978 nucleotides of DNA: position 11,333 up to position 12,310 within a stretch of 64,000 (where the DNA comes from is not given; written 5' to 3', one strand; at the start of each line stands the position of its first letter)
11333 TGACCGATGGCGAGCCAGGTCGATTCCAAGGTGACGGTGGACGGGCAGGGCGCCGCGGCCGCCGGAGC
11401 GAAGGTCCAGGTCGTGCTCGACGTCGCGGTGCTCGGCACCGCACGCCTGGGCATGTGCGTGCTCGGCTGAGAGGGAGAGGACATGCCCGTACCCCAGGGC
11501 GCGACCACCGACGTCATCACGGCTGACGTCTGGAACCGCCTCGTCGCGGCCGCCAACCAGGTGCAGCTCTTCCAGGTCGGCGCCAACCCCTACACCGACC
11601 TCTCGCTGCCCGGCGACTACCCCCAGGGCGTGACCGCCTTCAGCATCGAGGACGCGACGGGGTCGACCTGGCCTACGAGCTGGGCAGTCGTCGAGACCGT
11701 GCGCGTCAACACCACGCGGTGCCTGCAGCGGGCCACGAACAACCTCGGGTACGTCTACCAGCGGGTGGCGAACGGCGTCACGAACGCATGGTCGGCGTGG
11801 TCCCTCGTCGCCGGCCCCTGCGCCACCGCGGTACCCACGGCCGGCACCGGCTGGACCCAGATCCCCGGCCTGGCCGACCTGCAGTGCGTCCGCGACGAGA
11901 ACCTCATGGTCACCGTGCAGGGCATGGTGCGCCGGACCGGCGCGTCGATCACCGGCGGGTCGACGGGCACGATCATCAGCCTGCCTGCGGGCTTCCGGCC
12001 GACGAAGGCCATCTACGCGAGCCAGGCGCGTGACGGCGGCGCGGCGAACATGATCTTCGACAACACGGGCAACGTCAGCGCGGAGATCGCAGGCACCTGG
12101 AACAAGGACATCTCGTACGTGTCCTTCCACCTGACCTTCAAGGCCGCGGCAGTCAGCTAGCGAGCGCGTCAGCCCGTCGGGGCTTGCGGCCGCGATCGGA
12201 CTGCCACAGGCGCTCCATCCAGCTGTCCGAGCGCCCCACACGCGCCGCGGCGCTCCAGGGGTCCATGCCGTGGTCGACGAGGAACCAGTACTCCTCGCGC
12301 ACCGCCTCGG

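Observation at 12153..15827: Accessory island between the tail-fibre and packaging modules: leftward HTH regulator, divergent control region, and an SOS-boxed SF1 helicase with a coupled 315-aa partner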

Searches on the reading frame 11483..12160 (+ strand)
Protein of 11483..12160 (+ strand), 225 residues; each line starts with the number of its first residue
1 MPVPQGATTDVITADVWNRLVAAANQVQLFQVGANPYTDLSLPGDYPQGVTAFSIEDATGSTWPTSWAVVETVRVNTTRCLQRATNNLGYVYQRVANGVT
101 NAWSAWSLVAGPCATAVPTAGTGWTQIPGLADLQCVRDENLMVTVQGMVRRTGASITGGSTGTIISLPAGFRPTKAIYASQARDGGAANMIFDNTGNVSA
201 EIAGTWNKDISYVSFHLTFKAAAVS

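Call 3: search_protein_families(library=pfam, proteins=[window:11483-12160:+], max_evalue=0.1)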
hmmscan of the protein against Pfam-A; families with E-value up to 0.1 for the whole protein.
window:11483-12160:+ (225 aa): 0 families

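Call 4: search_protein_families(library=phrogs, proteins=[window:11483-12160:+], max_evalue=0.01)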
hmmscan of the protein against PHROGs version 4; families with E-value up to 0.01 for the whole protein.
window:11483-12160:+ (225 aa): 5 families
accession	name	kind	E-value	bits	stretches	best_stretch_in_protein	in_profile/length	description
phrog_3971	-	unknown function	4.5e-08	33.5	1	122-218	207-309/331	-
phrog_3285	-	tail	0.00011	22.2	1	95-222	362-485/491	minor tail protein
phrog_3639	-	tail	0.0007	19.8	1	129-201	383-453/474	minor tail protein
phrog_13022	-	unknown function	0.0011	17.9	1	118-212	834-924/933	-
phrog_7127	-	tail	0.0015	19.2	1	132-205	164-237/258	receptor binding tail protein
